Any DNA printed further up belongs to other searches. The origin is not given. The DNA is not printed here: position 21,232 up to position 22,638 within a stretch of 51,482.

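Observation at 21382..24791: YrdC-like + Kae1-like + NodU-type carbamoyltransferase encoded as separate, overlapping genes inside the rSAM block (second Kae1-like at 30814..31872)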

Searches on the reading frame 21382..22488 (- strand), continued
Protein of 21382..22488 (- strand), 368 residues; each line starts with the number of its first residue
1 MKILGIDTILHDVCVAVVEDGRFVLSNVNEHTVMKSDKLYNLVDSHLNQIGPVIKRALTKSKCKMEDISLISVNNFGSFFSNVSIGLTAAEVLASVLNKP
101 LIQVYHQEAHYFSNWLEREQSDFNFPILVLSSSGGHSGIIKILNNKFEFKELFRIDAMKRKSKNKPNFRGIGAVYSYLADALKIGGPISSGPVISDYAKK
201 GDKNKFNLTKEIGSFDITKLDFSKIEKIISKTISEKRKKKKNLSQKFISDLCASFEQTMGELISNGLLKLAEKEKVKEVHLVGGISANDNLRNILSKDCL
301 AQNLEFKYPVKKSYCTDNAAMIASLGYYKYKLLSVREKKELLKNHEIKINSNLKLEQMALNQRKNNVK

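Call 28: search_solved_structures(query=window:21382-22488:-, max_evalue=0.001, show_alignments=2)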
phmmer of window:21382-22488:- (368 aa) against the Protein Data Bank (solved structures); distinct sequences matched with E-value up to 0.001: 22.
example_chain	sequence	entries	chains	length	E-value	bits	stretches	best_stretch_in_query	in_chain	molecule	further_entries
6nak_B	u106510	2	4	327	3.4e-27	99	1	1-331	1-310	tRNA N6-adenosine threonylcarbamoyltransferase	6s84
6n9a_D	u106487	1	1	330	3.5e-27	98.9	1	1-331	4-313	tRNA N6-adenosine threonylcarbamoyltransferase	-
13fn_D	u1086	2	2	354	4.7e-27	98.5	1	1-331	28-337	tRNA N6-adenosine threonylcarbamoyltransferase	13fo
8iey_A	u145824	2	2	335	3.6e-26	95.6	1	1-331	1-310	tRNA N6-adenosine threonylcarbamoyltransferase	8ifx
3zet_B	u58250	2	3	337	2.2e-18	70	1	1-331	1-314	PROBABLE TRNA THREONYLCARBAMOYLADENOSINE BIOSYNTHESIS PROTEIN GCP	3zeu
4ydu_A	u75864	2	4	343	6.4e-18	68.5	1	1-332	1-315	tRNA N6-adenosine threonylcarbamoyltransferase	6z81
4wq5_A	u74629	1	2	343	1.1e-17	67.7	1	1-332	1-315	tRNA N6-adenosine threonylcarbamoyltransferase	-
4wq4_A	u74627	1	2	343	2.2e-17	66.7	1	1-332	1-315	tRNA N6-adenosine threonylcarbamoyltransferase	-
8unk_K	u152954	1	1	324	2.6e-14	56.6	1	41-331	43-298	Probable bifunctional tRNA threonylcarbamoyladenosine biosynthesis protein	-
8up5_K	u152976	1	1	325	2.6e-14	56.6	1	41-331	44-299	Probable bifunctional tRNA threonylcarbamoyladenosine biosynthesis protein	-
9d85_K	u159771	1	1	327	2.7e-14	56.6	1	41-331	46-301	Probable bifunctional tRNA threonylcarbamoyladenosine biosynthesis protein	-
5jmv_A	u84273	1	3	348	2.9e-14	56.5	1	41-331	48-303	Probable bifunctional tRNA threonylcarbamoyladenosine biosynthesis protein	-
2ivn_A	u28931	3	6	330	2.9e-14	56.5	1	3-342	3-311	O-SIALOGLYCOPROTEIN ENDOPEPTIDASE | UP1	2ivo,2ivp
2vwb_A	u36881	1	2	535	1.2e-13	54.4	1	42-331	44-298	PUTATIVE O-SIALOGLYCOPROTEIN ENDOPEPTIDASE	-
3en9_A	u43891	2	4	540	1.3e-13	54.4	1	42-331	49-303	O-sialoglycoprotein endopeptidase/protein kinase | Putative O-sialoglycoprotein endopeptidase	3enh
8ide_A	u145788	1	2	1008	0.00011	25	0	42-140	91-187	N(6)-L-threonylcarbamoyladenine synthase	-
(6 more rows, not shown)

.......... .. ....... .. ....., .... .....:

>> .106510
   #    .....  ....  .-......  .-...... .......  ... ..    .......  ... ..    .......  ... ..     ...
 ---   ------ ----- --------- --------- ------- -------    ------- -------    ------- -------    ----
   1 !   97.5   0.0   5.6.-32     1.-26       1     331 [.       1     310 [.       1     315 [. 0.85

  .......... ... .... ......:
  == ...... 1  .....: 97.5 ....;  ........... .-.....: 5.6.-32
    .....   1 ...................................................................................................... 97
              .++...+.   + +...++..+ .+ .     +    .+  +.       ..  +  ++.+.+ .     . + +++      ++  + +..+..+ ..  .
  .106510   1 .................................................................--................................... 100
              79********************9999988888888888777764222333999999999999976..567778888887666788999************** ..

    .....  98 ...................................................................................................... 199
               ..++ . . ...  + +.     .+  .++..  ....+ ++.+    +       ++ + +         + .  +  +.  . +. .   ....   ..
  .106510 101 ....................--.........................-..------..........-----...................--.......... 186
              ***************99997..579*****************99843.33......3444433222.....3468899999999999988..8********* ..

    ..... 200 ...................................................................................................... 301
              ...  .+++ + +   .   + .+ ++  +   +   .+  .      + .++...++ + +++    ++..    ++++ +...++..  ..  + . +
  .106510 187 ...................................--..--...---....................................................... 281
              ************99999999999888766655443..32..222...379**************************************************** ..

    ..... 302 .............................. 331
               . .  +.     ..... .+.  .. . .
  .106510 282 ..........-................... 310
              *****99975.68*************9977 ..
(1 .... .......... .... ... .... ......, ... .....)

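Call 42: list_cluster_members(proteins=[P0006, P0009, P0013, P0124, P0126, P0130, P0054, P0070, P0091, P0109])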
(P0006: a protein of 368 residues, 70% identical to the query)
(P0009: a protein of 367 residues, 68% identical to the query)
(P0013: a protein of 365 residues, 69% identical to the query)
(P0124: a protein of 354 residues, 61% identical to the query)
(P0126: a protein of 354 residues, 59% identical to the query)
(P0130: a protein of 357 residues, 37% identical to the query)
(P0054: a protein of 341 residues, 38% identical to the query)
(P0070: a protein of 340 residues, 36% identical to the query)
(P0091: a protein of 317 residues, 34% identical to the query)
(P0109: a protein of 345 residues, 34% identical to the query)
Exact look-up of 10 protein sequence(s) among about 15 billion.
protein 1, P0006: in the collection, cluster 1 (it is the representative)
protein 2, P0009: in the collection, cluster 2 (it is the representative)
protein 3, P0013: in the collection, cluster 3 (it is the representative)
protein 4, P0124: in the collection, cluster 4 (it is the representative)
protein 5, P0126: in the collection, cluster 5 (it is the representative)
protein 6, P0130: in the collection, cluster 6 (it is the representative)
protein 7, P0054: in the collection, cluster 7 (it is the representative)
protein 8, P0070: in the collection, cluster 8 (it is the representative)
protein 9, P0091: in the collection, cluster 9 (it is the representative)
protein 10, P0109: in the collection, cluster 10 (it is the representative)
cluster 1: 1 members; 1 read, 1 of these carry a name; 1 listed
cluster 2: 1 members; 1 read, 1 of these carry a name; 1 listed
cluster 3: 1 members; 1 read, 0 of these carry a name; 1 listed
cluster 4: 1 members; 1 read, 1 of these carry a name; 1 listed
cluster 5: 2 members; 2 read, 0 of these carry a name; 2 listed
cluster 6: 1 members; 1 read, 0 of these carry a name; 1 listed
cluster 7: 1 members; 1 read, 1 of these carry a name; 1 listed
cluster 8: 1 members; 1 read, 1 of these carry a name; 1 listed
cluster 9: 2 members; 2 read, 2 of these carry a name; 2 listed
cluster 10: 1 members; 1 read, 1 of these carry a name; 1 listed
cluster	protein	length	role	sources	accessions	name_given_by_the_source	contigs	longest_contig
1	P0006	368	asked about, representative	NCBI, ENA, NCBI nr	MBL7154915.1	MAG: hypothetical protein ISS88_00195 [Candidatus Portnoybacteria bacterium] | hypothetical protein [Candidatus Portnoybacteria bacterium]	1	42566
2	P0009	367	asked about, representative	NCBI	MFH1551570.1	MAG: hypothetical protein ABIC36_01665 [bacterium]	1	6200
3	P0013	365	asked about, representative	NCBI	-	-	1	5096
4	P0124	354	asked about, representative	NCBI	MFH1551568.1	MAG: hypothetical protein ABIC36_01655 [bacterium]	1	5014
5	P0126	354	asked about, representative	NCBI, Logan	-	-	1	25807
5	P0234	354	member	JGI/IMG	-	-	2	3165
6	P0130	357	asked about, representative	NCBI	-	-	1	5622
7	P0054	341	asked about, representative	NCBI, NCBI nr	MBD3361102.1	tRNA (adenosine(37)-N6)-threonylcarbamoyltransferase complex transferase subunit TsaD ...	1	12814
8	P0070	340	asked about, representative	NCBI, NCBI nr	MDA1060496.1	MAG: tRNA (adenosine(37)-N6)-threonylcarbamoyltransferase complex transferase subunit ... | tRNA (adenosine(37)-N6)-threonylcarbamoyltransferase complex transferase subunit TsaD ...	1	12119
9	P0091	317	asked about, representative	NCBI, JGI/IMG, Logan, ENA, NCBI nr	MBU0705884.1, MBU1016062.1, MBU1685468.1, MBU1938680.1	tRNA (adenosine(37)-N6)-threonylcarbamoyltransferase complex transferase subunit TsaD ...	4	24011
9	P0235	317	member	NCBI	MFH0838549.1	MAG: tRNA (adenosine(37)-N6)-threonylcarbamoyltransferase complex transferase subunit ...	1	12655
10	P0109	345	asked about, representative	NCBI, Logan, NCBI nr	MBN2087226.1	tRNA (adenosine(37)-N6)-threonylcarbamoyltransferase complex transferase subunit TsaD ...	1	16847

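Call 58: find_related_loci(query=A1, collection=genome_contigs, flank=10000)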
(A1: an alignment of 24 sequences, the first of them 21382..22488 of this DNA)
Query A1 (368 aa) in genome_contigs; peptide patterns used: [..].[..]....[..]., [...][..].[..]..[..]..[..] (x = any residue, [..] = any of these).
212 stretches matched a pattern; 151 encode a relative of the query (tblastn E <= 1e-3); the best 80 are kept; 80 distinct loci.
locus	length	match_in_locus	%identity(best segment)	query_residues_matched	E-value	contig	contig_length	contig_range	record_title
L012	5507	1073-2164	41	1-362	1e-81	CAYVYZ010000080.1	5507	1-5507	MAG TPA_asm: uncultured Planctomycetia bacterium isolate binchicken_co19_503 genome assembly, contig: NODE_26268_length_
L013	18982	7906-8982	45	1-362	2e-86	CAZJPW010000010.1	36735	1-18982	MAG TPA_asm: uncultured Candidatus Saccharibacteria bacterium isolate binchicken_co330_86 genome assembly, contig: NODE_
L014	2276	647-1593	76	3-365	2e-71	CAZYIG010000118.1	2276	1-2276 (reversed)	MAG TPA_asm: uncultured Candidatus Saccharibacteria bacterium isolate SRP062349_co4_58 genome assembly, contig: NODE_223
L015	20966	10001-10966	35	1-331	1e-56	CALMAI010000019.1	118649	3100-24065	MAG TPA_asm: uncultured Candidatus Peregrinibacteria bacterium isolate SRR2107183_bin.16_CONCOCT_v1.1_MAG genome assembl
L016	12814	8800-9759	38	1-331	1e-54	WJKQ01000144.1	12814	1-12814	MAG: Candidatus Peregrinibacteria bacterium isolate Bin_503 k141_4767869, whole genome shotgun sequence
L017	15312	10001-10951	35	1-331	1e-53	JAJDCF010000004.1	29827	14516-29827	MAG: Patescibacteria group bacterium isolate OFTM208 OFTM208_3, whole genome shotgun sequence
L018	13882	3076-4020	34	1-331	5e-52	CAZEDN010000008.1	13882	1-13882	MAG TPA_asm: uncultured Candidatus Peribacteria bacterium isolate SRP167671_co1_121 genome assembly, contig: NODE_5177_l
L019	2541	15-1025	35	1-339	2e-52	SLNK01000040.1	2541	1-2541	MAG: Candidatus Peregrinibacteria bacterium isolate CSSed165cm_403R1 CSSed16-5cm-253266, whole genome shotgun sequence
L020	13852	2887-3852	35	1-331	1e-51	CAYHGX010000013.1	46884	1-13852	MAG TPA_asm: uncultured Candidatus Peribacteria bacterium isolate ERP119702_co3_212 genome assembly, contig: NODE_352_le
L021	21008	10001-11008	33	1-332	6e-52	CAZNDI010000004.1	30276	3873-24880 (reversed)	MAG TPA_asm: uncultured Candidatus Peribacteria bacterium isolate binchicken_co73_89 genome assembly, contig: NODE_150_l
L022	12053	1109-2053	34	1-328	3e-51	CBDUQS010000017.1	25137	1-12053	MAG TPA_asm: uncultured bacterium isolate SRR22302373_binner13_Refined_70 genome assembly, contig: ERZ25073596.332, whol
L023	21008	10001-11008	33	1-332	2e-51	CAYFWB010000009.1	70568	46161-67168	MAG TPA_asm: uncultured Candidatus Peribacteria bacterium isolate ERP107533_co1_137 genome assembly, contig: NODE_89_len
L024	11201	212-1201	33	1-331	2e-51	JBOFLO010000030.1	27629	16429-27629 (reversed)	MAG: Candidatus Altimarinota bacterium isolate WFFMC_MAG_338 k139_76989_flag=1_multi=7.0000_len=27629, whole genome shot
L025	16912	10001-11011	35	1-332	2e-51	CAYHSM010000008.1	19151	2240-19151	MAG TPA_asm: uncultured Candidatus Peribacteria bacterium isolate ERP119705_co15_234 genome assembly, contig: NODE_2796_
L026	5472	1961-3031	31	1-355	2e-51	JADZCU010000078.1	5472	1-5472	MAG: Candidatus Peregrinibacteria bacterium isolate SJ737 c_000001556321, whole genome shotgun sequence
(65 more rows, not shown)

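Call 73: search_protein_families(library=padloc, proteins=[window:21382-22488:-], max_evalue=0.001)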
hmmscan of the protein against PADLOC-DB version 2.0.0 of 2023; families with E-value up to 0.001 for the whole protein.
window:21382-22488:- (368 aa): 0 families

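Call 90: predict_structure(alignment_id=A1)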
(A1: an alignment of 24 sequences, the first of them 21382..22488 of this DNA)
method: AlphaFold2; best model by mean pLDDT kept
length: 368 residues; sequences in the alignment: 24
mean_pLDDT: 90.2   pTM: 0.87
mean pLDDT of the five models: 90.2, 89.9, 89.1, 88.7, 88.1
residues with pLDDT >= 90: 248; 70-90: 102; 50-70: 15; < 50: 3
segments of 3 or more residues with pLDDT < 50: none
pLDDT, mean of each block of 10 residues (from residue 1): 95 96 96 80 91 98 97 89 93 95 93 94 97 86 94 72 63 88 81 92 92 88 90 91 94 95 96 98 91 96 97 92 96 94 83 81 73
secondary structure, 60 per line:
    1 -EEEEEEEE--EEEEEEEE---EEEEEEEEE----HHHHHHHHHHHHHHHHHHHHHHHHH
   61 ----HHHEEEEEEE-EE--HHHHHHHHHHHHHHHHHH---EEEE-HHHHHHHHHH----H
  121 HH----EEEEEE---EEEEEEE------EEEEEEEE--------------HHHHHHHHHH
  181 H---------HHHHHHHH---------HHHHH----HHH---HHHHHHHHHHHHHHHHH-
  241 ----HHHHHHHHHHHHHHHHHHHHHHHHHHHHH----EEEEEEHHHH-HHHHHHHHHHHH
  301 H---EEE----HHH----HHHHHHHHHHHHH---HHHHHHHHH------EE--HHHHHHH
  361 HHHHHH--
elements in order: E2-9 E12-19 E23-31 H36-60 E68-74 H80-97 E101-104 H106-115 E127-132 E136-142 E149-156 H171-181 H191-198 H208-212 H223-239 H245-273 E278-283 H284-287 H289-301 E305-307 H319-331 H335-343 H354-366

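Call 94: fold_search(model_id=the predicted structure, library=pdb)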
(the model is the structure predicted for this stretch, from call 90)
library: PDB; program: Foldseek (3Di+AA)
matches with E <= 10: 1245; with E <= 0.001: 644
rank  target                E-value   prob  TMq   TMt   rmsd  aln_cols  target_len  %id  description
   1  4wq5_B                1.7e-21  1.00  0.78  0.85   3.0       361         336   22  YgjD(V85E)-YeaZ heterodimer in complex with ATP (released 2015-01-28)
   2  3zet_B                2.1e-21  1.00  0.76  0.83   3.7       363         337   23  Structure of a Salmonella typhimurium YgjD-YeaZ heterodimer. (released 2013-03-20)
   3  6n9a_D                1.2e-20  1.00  0.70  0.77   4.0       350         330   26  Crystal Structure of Thermotoga maritima threonylcarbamoyladenosine biosynthesis complex TsaB2D2E2 bound to ATP and ca (released 2019-05-22)
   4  4ydu_A                2.2e-20  1.00  0.78  0.85   3.1       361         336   22  Crystal structure of E. coli YgjD-YeaZ heterodimer in complex with ADP (released 2015-03-04)
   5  4wq5_A                4.7e-20  1.00  0.79  0.87   3.0       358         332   22  YgjD(V85E)-YeaZ heterodimer in complex with ATP (released 2015-01-28)
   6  2ivn                  5.2e-20  1.00  0.71  0.80   4.9       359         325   24  Structure of UP1 protein (released 2007-07-31)
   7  8ifx_A                6.4e-20  1.00  0.72  0.80   3.0       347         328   25  Aquifex aeolicus TsaD-TsaB in complex with ADP (released 2024-03-20)
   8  4ydu_B                7.1e-20  1.00  0.77  0.83   3.2       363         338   22  Crystal structure of E. coli YgjD-YeaZ heterodimer in complex with ADP (released 2015-03-04)
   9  4wq4_A                7.5e-20  1.00  0.77  0.84   3.5       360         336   23  E. coli YgjD(E12A)-YeaZ heterodimer in complex with ATP (released 2015-01-28)
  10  6z81_A                9.8e-20  1.00  0.77  0.82   3.6       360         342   23  TsaBD bound to the inhibitor (released 2021-02-10)
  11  8iey_A                1.5e-19  1.00  0.71  0.79   3.9       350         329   24  Aquifex aeolicus TsaD-TsaB (released 2024-03-20)
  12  6s84_A                1.5e-19  1.00  0.65  0.77   4.2       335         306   26  TsaBDE complex from Thermotoga maritima (released 2019-07-17)
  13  6z81_B                1.7e-19  1.00  0.76  0.82   3.4       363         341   22  TsaBD bound to the inhibitor (released 2021-02-10)
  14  6s84_D                8.5e-19  1.00  0.66  0.78   4.1       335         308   26  TsaBDE complex from Thermotoga maritima (released 2019-07-17)
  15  6nak_B                1.9e-18  1.00  0.64  0.72   5.8       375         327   24  BACTERIAL PROTEIN COMPLEX TM BDE complex (released 2023-04-26)
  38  8ide_A                7.2e-14  1.00  0.69  0.29   7.5       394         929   18  Structure of an ancient TsaD-TsaC-SUA5-TcdA modular enzyme (TsaN) (released 2023-07-26)
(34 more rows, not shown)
